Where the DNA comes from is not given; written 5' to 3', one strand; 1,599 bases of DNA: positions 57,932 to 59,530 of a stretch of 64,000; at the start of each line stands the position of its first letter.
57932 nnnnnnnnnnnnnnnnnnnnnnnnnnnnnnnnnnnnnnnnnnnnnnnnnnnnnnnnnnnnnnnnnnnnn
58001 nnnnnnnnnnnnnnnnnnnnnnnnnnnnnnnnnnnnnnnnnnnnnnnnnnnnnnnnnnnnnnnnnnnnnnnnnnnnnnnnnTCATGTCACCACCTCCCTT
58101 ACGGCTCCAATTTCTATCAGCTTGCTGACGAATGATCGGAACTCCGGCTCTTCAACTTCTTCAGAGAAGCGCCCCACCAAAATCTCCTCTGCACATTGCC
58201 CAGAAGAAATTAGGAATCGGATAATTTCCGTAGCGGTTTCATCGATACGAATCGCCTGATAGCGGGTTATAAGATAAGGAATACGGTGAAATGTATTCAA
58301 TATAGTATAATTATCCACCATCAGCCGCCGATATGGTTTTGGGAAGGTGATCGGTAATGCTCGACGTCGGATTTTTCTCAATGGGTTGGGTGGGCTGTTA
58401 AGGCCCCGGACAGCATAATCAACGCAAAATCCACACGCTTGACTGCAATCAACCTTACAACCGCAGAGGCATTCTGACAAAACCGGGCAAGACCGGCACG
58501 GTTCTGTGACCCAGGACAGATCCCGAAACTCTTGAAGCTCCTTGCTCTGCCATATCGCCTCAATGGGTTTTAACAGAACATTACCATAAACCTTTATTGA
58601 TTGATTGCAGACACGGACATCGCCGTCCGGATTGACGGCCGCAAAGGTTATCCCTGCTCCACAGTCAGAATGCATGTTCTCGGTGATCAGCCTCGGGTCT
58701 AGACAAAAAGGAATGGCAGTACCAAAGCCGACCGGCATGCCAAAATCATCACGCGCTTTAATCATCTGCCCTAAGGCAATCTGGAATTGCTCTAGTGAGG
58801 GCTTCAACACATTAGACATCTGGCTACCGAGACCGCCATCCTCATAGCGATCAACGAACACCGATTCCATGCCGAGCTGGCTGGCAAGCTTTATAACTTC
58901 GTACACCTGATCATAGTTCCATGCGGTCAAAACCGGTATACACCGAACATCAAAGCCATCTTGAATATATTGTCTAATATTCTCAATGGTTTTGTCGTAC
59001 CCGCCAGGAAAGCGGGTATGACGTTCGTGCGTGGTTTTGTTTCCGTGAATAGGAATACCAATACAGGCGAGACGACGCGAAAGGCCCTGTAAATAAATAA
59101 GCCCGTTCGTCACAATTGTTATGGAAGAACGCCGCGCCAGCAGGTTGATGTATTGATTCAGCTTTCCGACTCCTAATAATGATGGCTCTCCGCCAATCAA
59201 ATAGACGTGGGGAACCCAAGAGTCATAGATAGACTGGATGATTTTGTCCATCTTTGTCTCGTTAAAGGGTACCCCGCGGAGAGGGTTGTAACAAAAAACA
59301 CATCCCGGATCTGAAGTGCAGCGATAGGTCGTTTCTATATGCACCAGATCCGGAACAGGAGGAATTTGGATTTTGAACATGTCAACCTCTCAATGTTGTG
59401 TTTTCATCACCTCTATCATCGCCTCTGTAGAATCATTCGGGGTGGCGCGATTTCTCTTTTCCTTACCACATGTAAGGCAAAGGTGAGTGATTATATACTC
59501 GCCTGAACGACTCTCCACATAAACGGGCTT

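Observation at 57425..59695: Translationally coupled RNHCP-domain / non-canonical radical SAM-SPASM(+RRE-like) / YkgJ cysteine-cluster operon followed by a 28-aa Lys-rich ORF: possible peptide or protein maturation system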

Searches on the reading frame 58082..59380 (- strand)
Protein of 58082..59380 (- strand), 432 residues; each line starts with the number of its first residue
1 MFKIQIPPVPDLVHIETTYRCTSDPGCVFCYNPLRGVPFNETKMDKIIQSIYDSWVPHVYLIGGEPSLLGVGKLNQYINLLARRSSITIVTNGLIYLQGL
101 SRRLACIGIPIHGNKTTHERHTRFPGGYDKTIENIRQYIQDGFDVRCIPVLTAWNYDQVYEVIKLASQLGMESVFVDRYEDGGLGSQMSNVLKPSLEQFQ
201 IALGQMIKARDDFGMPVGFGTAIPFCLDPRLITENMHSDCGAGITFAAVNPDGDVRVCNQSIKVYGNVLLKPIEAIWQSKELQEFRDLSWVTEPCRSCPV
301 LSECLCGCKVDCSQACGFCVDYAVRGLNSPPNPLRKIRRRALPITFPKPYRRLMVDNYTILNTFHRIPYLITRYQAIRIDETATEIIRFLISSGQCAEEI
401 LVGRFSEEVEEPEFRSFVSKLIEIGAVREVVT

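Call 3: search_protein_families(library=pfam, proteins=[window:58082-59380:-], max_evalue=0.1)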
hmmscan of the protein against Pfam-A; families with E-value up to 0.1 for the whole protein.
window:58082-59380:- (432 aa): 3 families
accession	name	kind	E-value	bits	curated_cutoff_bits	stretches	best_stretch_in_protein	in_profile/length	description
PF13186.11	SPASM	-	3.4e-10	40.5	21.5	1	240-299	1-67/67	Iron-sulfur cluster-binding domain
PF04055.27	Radical_SAM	-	4e-10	40.5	29.5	1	15-166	1-166/166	Radical SAM superfamily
PF13353.11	Fer4_12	-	0.084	13.6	22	1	34-83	31-76/137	4Fe-4S single cluster domain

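Call 4: search_protein_families(library=ncbifam, proteins=[window:58082-59380:-], max_evalue=0.1)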
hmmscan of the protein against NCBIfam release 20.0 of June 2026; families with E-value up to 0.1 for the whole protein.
window:58082-59380:- (432 aa): 49 families (the best 25 are shown)
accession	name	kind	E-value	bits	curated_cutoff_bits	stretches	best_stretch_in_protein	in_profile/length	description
TIGR02109.1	PQQ_syn_pqqE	equivalog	9.9e-15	54.3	381.35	1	9-313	5-317/358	pyrroloquinoline quinone biosynthesis protein PqqE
TIGR04055.1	rSAM_NirJ2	equivalog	5.2e-13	49.2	500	1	40-310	30-305/326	putative heme d1 biosynthesis radical SAM protein NirJ2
TIGR03962.1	mycofact_rSAM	equivalog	9.3e-13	48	265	1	15-309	16-314/339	mycofactocin radical SAM maturase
TIGR04251.1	SCM_rSAM_ScmF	equivalog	1.9e-12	47.2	400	1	44-309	42-322/353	SynChlorMet cassette radical SAM/SPASM protein ScmF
TIGR04545.1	rSAM_ahbD_hemeb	equivalog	3.6e-12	46.4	500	2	43-177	34-173/339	heme b synthase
TIGR04340.1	rSAM_ACGX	hypoth_equivalog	1.4e-11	44.2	400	2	56-181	56-184/341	radical SAM/SPASM domain protein, ACGX system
TIGR03977.1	rSAM_pair_HxsC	equivalog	1.9e-11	43.4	267.9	1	18-229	32-254/292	His-Xaa-Ser system radical SAM maturase HxsC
NF050035.1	rSAM_WgK_link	exception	4.4e-10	39.1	650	2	9-174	7-179/367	radical SAM/SPASM peptide maturase WgkB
TIGR04303.1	GeoRSP_rSAM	equivalog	9.5e-10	38.5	400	1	105-310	102-308/325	GeoRSP system radical SAM/SPASM protein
TIGR03906.1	quino_hemo_SAM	equivalog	4.1e-09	35.6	453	1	100-309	200-415/467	quinohemoprotein amine dehydrogenase maturation protein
TIGR03961.1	rSAM_PTO1314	hypoth_equivalog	4.6e-09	36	306.05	1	46-173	58-185/332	PTO1314 family radical SAM protein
TIGR04085.1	rSAM_more_4Fe4S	domain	1e-08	35.5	27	1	240-311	1-77/93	SPASM domain-containing protein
TIGR03470.1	HpnH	equivalog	1.1e-08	34.4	225.05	1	12-176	29-197/318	adenosyl-hopene transferase HpnH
TIGR04054.1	rSAM_NirJ1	equivalog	2e-08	33.3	650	1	26-190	49-221/387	putative heme d1 biosynthesis radical SAM protein NirJ1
TIGR04546.1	rSAM_ahbC_deAc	equivalog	2.8e-08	33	650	1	14-187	42-221/390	12,18-didecarboxysiroheme deacetylase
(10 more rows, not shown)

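Call 5: find_homologous_proteins(query=window:58082-59380:-)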
Query window:58082-59380:- (432 aa): 371 proteins with E <= 0.001 among 3332 candidates; the best 120 are listed.
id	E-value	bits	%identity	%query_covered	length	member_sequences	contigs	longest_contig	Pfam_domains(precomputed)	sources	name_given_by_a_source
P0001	1.1e-290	982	100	97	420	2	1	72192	PF13186.12,PF04055.28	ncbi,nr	ncbi:radical SAM protein [Candidatus Kuenenbacteria bacterium]|nr:radical SAM protein [Candidatus Ku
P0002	7.6e-203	692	68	99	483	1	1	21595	PF13186.12,PF04055.28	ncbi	-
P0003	1.2e-201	688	68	100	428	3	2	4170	PF13186.12,PF04055.28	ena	-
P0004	2.1e-198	678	66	100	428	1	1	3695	PF13186.12,PF04055.28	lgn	-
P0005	7.2e-194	663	67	99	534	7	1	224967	PF13186.12,PF04055.28,PF12647.13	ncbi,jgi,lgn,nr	ncbi:MAG: RNHCP domain-containing protein [Candidatus Nealsonbacteria bacterium]|jgi:radical SAM pro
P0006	1.1e-189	649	65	100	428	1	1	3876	PF13186.12,PF04055.28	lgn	-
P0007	6.6e-189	646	66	99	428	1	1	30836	PF13186.12,PF04055.28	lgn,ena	-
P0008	8.8e-189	646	64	99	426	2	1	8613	PF13186.12,PF04055.28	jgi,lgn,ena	-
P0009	2.0e-188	645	65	99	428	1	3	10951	PF13186.12,PF04055.28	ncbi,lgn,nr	ncbi:radical SAM protein [Patescibacteria group bacterium]|nr:radical SAM protein [Patescibacteria g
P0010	2.4e-188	645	63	99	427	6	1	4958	PF13186.12,PF04055.28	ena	-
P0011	1.0e-187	643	64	99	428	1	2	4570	PF13186.12,PF04055.28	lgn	-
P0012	4.1e-185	634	65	98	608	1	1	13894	PF13186.12,PF04055.28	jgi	-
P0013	5.9e-184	630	62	99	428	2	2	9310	PF13186.12,PF04055.28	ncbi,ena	ncbi:MAG: radical SAM protein [Patescibacteria group bacterium]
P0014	8.3e-184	630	63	100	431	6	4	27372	PF13186.12,PF04055.28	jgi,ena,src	-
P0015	8.4e-184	630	63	99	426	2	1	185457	PF13186.12,PF04055.28,PF13353.12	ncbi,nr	ncbi:MAG: radical SAM protein [Patescibacteria group bacterium]|nr:radical SAM protein [Patescibacte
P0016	1.6e-183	629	68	90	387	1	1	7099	PF13186.12,PF04055.28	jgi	-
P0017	3.9e-183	627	64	99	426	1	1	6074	PF13186.12,PF04055.28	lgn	-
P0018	6.2e-182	623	61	100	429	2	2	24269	PF13186.12,PF04055.28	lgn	-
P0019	8.9e-182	623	64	99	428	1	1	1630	PF13186.12,PF04055.28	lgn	-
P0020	4.4e-181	621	62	100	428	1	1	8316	PF13186.12,PF04055.28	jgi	-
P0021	7.2e-181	620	61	99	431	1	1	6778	PF13186.12,PF04055.28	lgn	-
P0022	5.8e-180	617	63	98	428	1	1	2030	PF13186.12,PF04055.28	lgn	-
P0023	2.7e-179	615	59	99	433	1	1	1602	PF13186.12,PF04055.28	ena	-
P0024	1.0e-178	613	60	99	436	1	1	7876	PF13186.12,PF04055.28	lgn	-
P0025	5.4e-175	601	59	99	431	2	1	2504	PF13186.12,PF04055.28,PF13353.12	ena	-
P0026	1.0e-172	593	58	100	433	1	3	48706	PF13186.12,PF04055.28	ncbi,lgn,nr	ncbi:MAG: radical SAM protein [Candidatus Staskawiczbacteria bacterium]|nr:radical SAM protein [Cand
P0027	5.3e-172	591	60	99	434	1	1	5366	PF13186.12,PF04055.28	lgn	-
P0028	5.1e-171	587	58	99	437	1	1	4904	PF13186.12,PF04055.28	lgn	-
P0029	5.4e-171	587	59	98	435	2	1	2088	PF13186.12,PF04055.28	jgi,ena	-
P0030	5.7e-171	587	60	98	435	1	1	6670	PF13186.12,PF04055.28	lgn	-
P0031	6.9e-170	584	57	99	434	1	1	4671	PF13186.12,PF04055.28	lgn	-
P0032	2.3e-167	575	59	98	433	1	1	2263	PF13186.12,PF04055.28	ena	-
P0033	6.4e-167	574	60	98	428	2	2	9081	PF13186.12,PF04055.28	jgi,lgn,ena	-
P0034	6.2e-164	564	57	98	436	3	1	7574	PF13186.12,PF04055.28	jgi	-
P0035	8.9e-163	560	57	97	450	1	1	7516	PF13186.12,PF04055.28,PF13353.12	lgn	-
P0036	4.6e-162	558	58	97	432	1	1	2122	PF13186.12,PF04055.28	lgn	-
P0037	1.8e-161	556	58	98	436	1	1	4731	PF13186.12,PF04055.28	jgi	-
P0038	2.4e-161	556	58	99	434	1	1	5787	PF13186.12,PF04055.28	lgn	-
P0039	3.3e-161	555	57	98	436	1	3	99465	PF13186.12,PF04055.28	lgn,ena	-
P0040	1.9e-160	553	56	98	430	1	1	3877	PF13186.12,PF04055.28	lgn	-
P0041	4.5e-160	551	54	98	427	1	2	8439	PF13186.12,PF04055.28,PF13353.12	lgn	-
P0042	5.1e-160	551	56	98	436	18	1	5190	PF13186.12,PF04055.28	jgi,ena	-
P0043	6.7e-160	551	57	99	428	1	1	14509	PF13186.12,PF04055.28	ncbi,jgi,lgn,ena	-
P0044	8.0e-160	551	56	98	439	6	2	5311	PF13186.12,PF04055.28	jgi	jgi:radical SAM protein with 4Fe4S-binding SPASM domain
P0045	8.8e-160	550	57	99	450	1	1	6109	PF13186.12,PF04055.28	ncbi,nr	ncbi:MAG: radical SAM protein [Caldithrix sp.]|nr:radical SAM protein [Caldithrix sp.]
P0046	9.4e-160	550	65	85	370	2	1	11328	PF13186.12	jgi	-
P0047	1.4e-159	550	55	98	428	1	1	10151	PF13186.12,PF04055.28,PF13353.12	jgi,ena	-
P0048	1.9e-159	549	56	99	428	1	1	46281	PF13186.12,PF04055.28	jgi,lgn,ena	-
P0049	5.1e-159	548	55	98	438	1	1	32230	PF13186.12,PF04055.28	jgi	jgi:radical SAM protein with 4Fe4S-binding SPASM domain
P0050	5.1e-159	548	55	98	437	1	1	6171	PF13186.12,PF04055.28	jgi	jgi:radical SAM protein with 4Fe4S-binding SPASM domain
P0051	6.2e-159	548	57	97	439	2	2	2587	PF13186.12,PF04055.28,PF13353.12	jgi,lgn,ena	-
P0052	6.3e-159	548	57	98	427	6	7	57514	PF13186.12,PF04055.28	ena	-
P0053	7.7e-159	547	67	80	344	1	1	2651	PF13186.12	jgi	-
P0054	1.1e-158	547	56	98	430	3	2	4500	PF13186.12,PF04055.28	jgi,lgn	-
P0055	1.1e-158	547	56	98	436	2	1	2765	PF13186.12,PF04055.28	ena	-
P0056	1.2e-158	547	56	98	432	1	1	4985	PF13186.12,PF04055.28,PF13353.12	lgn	-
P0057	1.3e-158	547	56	99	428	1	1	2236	PF13186.12,PF04055.28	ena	-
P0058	1.9e-158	546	55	99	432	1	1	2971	PF13186.12,PF04055.28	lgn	-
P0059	3.1e-158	545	57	100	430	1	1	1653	PF13186.12,PF04055.28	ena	-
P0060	3.4e-158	545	57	98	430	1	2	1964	PF13186.12,PF04055.28,PF13353.12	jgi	-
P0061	4.0e-158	545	53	99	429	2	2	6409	PF13186.12,PF04055.28,PF13353.12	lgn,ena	-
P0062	4.4e-158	545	56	99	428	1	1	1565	PF13186.12,PF04055.28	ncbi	-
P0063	6.5e-158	544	56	99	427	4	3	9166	PF13186.12,PF04055.28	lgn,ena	-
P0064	7.5e-158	544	56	99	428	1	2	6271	PF13186.12,PF04055.28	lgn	-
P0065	9.4e-158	544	57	98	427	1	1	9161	PF13186.12,PF04055.28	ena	-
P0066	1.0e-157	544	55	98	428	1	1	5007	PF13186.12,PF04055.28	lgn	-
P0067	1.5e-157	543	56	99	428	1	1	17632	PF13186.12,PF04055.28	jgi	-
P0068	1.5e-157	543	54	99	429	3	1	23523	PF13186.12,PF04055.28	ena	-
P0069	2.7e-157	542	53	98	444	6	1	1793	PF13186.12,PF04055.28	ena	-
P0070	3.0e-157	542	56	97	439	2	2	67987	PF13186.12,PF04055.28,PF13353.12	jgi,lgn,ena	-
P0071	3.1e-157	542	53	98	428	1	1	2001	PF13186.12,PF04055.28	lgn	-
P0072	7.4e-157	541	56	97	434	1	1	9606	PF13186.12,PF04055.28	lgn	-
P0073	1.5e-156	540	56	99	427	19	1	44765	PF13186.12,PF04055.28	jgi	jgi:AdoMet-dependent heme synthase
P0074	2.5e-156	539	56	99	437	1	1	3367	PF13186.12,PF04055.28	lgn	-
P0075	3.7e-156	539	56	99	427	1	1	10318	PF13186.12,PF04055.28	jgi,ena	-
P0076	3.7e-156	539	56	98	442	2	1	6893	PF13186.12,PF04055.28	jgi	-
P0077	4.8e-156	538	55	98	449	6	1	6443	PF13186.12,PF04055.28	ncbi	-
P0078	6.3e-156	538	56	97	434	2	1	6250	PF13186.12,PF04055.28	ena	-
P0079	7.2e-156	538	56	98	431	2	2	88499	PF13186.12,PF04055.28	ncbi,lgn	-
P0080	8.3e-156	537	56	100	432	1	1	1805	PF13186.12,PF04055.28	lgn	-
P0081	1.3e-155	537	55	99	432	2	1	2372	PF13186.12,PF04055.28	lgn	-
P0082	1.3e-155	537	57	98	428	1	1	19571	PF13186.12,PF04055.28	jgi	-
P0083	2.8e-155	536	55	98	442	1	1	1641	PF13186.12,PF04055.28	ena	-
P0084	5.9e-155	535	55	99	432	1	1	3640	PF13186.12,PF04055.28,PF13353.12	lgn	-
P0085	1.0e-154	534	56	97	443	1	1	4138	PF13186.12,PF04055.28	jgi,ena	-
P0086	1.1e-154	534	53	97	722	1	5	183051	PF13186.12,PF04055.28,PF13353.12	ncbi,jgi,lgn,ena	-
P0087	1.4e-154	533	56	99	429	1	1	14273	PF13186.12,PF04055.28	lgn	-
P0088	1.5e-154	533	55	98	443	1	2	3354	PF13186.12,PF04055.28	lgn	-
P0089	1.7e-154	533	53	99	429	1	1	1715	PF13186.12,PF04055.28,PF13353.12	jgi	-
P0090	1.8e-154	533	57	99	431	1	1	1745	PF13186.12,PF04055.28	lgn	-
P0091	2.2e-154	533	54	97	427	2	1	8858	PF13186.12,PF04055.28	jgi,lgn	jgi:radical SAM protein with 4Fe4S-binding SPASM domain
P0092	2.5e-154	532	54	96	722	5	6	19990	PF13186.12,PF04055.28,PF13353.12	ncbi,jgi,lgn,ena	-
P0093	2.7e-154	532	55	99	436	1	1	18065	PF13186.12,PF04055.28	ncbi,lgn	-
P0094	3.0e-154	532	55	98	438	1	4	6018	PF13186.12,PF04055.28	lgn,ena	-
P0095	4.2e-154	532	54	99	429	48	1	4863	PF13186.12,PF04055.28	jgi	-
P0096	6.6e-154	531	55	98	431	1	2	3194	PF13186.12,PF04055.28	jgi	jgi:radical SAM protein with 4Fe4S-binding SPASM domain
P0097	8.5e-154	531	56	99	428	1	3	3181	PF13186.12,PF04055.28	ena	-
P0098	8.5e-154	531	55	99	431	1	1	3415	PF13186.12,PF04055.28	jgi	jgi:radical SAM protein with 4Fe4S-binding SPASM domain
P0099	1.5e-153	530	55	99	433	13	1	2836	PF13186.12,PF04055.28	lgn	-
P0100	2.6e-153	529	55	98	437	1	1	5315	PF13186.12,PF04055.28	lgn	-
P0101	2.7e-153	529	54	98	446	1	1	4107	PF13186.12,PF04055.28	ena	-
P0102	2.9e-153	529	55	97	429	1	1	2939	PF13186.12,PF04055.28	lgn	-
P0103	3.2e-153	529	53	96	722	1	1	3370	PF13186.12,PF04055.28,PF13353.12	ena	-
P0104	3.6e-153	529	55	98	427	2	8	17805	PF13186.12,PF04055.28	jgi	jgi:AdoMet-dependent heme synthase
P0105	4.3e-153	528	56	99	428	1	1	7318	PF13186.12,PF04055.28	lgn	-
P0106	5.3e-153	528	54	99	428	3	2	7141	PF13186.12,PF04055.28,PF13353.12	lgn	-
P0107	7.3e-153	528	55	94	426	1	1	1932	PF13186.12,PF04055.28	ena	-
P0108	8.8e-153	527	55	98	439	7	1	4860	PF13186.12,PF04055.28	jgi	-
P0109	1.0e-152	527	55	99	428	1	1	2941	PF13186.12,PF04055.28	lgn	-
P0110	1.5e-152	527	53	98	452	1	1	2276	PF13186.12,PF04055.28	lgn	-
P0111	1.7e-152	526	53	99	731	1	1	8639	PF13186.12,PF04055.28,PF13353.12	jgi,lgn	-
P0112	1.9e-152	526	55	99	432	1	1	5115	PF13186.12,PF04055.28,PF13353.12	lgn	-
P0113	2.0e-152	526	52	98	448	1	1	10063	PF13186.12,PF04055.28,PF13353.12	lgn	-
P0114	2.0e-152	526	56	98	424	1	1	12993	PF13186.12,PF04055.28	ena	-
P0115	2.2e-152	526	52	99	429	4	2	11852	PF13186.12,PF04055.28,PF13353.12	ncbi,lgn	-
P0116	4.1e-152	525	55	97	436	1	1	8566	PF13186.12,PF04055.28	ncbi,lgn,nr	ncbi:MAG: hypothetical protein PWQ56_423 [Patescibacteria group bacterium]|nr:hypothetical protein [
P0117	5.3e-152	525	53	98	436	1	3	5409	PF13186.12,PF04055.28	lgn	-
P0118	6.3e-152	525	54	97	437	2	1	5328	PF13186.12,PF04055.28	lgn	-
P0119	6.4e-152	525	54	99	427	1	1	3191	PF13186.12,PF04055.28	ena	-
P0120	1.2e-151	524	54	98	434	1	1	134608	PF13186.12,PF04055.28,PF13353.12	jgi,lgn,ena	-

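Call 6: find_encoding_contigs(protein=window:58082-59380:-, flank=10000)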
Protein window:58082-59380:- (432 aa): 8 contigs read that carry it; 6 places shown.
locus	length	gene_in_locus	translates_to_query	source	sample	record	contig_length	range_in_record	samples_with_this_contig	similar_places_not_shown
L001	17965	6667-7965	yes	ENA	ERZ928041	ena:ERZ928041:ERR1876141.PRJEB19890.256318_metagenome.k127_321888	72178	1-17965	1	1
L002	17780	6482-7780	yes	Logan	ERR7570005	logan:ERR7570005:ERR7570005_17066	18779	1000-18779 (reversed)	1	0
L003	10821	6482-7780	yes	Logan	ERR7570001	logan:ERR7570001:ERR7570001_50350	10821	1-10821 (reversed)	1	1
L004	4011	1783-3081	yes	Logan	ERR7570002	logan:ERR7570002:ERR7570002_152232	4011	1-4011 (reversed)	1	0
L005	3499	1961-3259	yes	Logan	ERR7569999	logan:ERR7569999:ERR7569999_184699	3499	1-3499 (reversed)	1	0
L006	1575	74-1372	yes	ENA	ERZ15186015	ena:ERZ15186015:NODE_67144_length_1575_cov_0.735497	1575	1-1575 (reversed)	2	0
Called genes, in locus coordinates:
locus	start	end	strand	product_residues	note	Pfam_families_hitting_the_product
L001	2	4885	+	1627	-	PF07705:CARDB (faint), PF16656:Pur_ac_phosph_N (faint), PF00404:Dockerin_1 (faint)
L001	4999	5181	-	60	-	-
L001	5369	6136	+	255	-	PF03848:TehB (faint), PF13489:Methyltransf_23 (weak), PF13847:Methyltransf_31 (weak), PF08241:Methyltransf_11 (weak), PF13649:Methyltransf_25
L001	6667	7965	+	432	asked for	PF04055:Radical_SAM, PF13186:SPASM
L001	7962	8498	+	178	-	-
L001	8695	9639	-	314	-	PF00293:NUDIX, PF22327:Nudt16-like (faint), PF00293:NUDIX, PF14815:NUDIX_4 (weak)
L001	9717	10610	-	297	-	PF01435:Peptidase_M48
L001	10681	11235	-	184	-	PF04011:LemA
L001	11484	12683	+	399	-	PF06723:MreB_Mbl (faint), PF11104:PilM_2, PF14450:FtsA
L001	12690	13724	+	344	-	PF05137:PilN (faint)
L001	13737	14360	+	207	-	-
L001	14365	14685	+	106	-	-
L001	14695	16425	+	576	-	PF05157:MshEN, PF00437:T2SSE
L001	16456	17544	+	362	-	PF00437:T2SSE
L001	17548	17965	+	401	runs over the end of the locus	PF28597:T2SSF_N, PF00482:T2SSF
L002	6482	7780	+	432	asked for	PF04055:Radical_SAM, PF13186:SPASM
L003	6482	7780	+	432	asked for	PF04055:Radical_SAM, PF13186:SPASM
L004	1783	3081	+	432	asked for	PF04055:Radical_SAM, PF13186:SPASM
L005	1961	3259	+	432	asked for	PF04055:Radical_SAM, PF13186:SPASM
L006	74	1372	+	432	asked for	PF04055:Radical_SAM, PF13186:SPASM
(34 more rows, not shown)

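Call 11: find_related_loci(query=A1, collection=genome_contigs, flank=6000)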
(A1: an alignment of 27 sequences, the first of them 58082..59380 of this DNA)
Query A1 (432 aa) in genome_contigs; peptide patterns used: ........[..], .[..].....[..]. (x = any residue, [..] = any of these).
73 stretches matched a pattern; 66 encode a relative of the query (tblastn E <= 1e-3); 62 distinct loci.
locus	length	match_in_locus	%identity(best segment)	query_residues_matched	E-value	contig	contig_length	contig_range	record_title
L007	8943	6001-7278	68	3-430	0e+0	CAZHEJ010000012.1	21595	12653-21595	MAG TPA_asm: uncultured Gammaproteobacteria bacterium isolate binchicken_co266_196 genome assembly, contig: NODE_3963_le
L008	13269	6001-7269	67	3-428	0e+0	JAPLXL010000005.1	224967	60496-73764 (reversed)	MAG: Candidatus Nealsonbacteria bacterium isolate LacPavin_0920_SED4_MAG_36_17 LacPavin_0920_SED4_scaffold_721284, whole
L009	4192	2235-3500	64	3-427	0e+0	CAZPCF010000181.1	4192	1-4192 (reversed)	MAG TPA_asm: uncultured bacterium isolate SRP178699_co1_136 genome assembly, contig: NODE_32395_length_4192_cov_3.332125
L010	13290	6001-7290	62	1-430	0e+0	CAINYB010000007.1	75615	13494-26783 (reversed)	uncultured bacterium isolate LaPlata-7m-a_bin-459 genome assembly, contig: bin-459:07/28, whole genome shotgun sequence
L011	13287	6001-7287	58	1-430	8e-175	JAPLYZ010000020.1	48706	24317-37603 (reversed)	MAG: Candidatus Staskawiczbacteria bacterium isolate LacPavin_0920_WC70_MAG_39_33 LacPavin_0920_WC70_scaffold_582240, wh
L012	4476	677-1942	60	4-428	2e-175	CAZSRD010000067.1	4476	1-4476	MAG TPA_asm: uncultured Methanosarcinales archaeon isolate SRP178699_co1_479 genome assembly, contig: NODE_29428_length_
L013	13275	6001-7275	55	3-430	2e-163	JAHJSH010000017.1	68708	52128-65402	MAG: Nanoarchaeota archaeon isolate OS_PC_MetaG.mb.194 OS_PC_MetaG.mb.194_k141_408263, whole genome shotgun sequence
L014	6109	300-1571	57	1-427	5e-163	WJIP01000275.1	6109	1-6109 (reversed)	MAG: Caldithrix sp. isolate Bin_012 k141_3226362, whole genome shotgun sequence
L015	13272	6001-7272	56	1-427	7e-160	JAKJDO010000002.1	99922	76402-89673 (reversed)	MAG: Patescibacteria group bacterium isolate UR.bin108 UR_contig_309, whole genome shotgun sequence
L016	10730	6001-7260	57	4-427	2e-159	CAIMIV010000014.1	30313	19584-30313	uncultured bacterium isolate MJ-2014-D5_bin-329 genome assembly, contig: bin-329:14/71, whole genome shotgun sequence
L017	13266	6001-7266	56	2-427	7e-159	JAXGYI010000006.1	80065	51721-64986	MAG: Candidatus Moraniibacteriota bacterium isolate AnMBR.bin51 bin51_6, whole genome shotgun sequence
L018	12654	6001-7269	56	3-427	2e-158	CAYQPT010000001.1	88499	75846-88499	MAG TPA_asm: uncultured Candidatus Saccharibacteria bacterium isolate SRP192927_co1_1036 genome assembly, contig: NODE_2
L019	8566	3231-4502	55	9-427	1e-158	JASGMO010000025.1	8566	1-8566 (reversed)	MAG: Patescibacteria group bacterium isolate DJKA126_ANT-KO_bin.17 scaffold_3986, whole genome shotgun sequence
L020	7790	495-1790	55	1-427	5e-158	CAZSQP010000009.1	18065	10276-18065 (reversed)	MAG TPA_asm: uncultured Candidatus Saccharibacteria bacterium isolate SRP332253_co2_159 genome assembly, contig: NODE_29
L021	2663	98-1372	53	3-429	4e-167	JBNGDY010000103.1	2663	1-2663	MAG: Candidatus Nanoarchaeia archaeon isolate E05-049 bin34.fa-103, whole genome shotgun sequence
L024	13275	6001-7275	53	3-429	4e-157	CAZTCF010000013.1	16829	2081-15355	MAG TPA_asm: Candidatus Woesearchaeota archaeon isolate binchicken_co111_164 genome assembly, contig: NODE_7259_length_1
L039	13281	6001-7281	50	12-426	2e-140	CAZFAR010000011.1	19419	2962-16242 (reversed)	MAG TPA_asm: uncultured Thermococci archaeon isolate binchicken_co383_170 genome assembly, contig: NODE_760_length_19419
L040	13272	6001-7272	51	9-427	2e-140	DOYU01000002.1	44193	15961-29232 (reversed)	MAG TPA_asm: Candidatus Magasanikiibacteriota bacterium isolate UBA12086 contig_5839, whole genome shotgun sequence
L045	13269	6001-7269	51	9-426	3e-139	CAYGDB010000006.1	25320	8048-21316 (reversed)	MAG TPA_asm: uncultured Candidatus Saccharibacteria bacterium isolate ERP113451_co1_290 genome assembly, contig: NODE_22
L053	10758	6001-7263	45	3-427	3e-133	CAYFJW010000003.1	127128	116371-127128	MAG TPA_asm: Candidatus Woesearchaeota archaeon isolate ERP019367_co2_61 genome assembly, contig: NODE_156_length_127128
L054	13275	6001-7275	53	3-429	1e-155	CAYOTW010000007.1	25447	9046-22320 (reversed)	MAG TPA_asm: Candidatus Woesearchaeota archaeon isolate SRP332253_co1_15 genome assembly, contig: NODE_2932_length_25447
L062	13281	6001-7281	51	1-427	9e-145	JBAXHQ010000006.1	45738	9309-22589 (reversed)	MAG: Candidatus Saccharibacteria bacterium isolate ELA327 MAG327_6, whole genome shotgun sequence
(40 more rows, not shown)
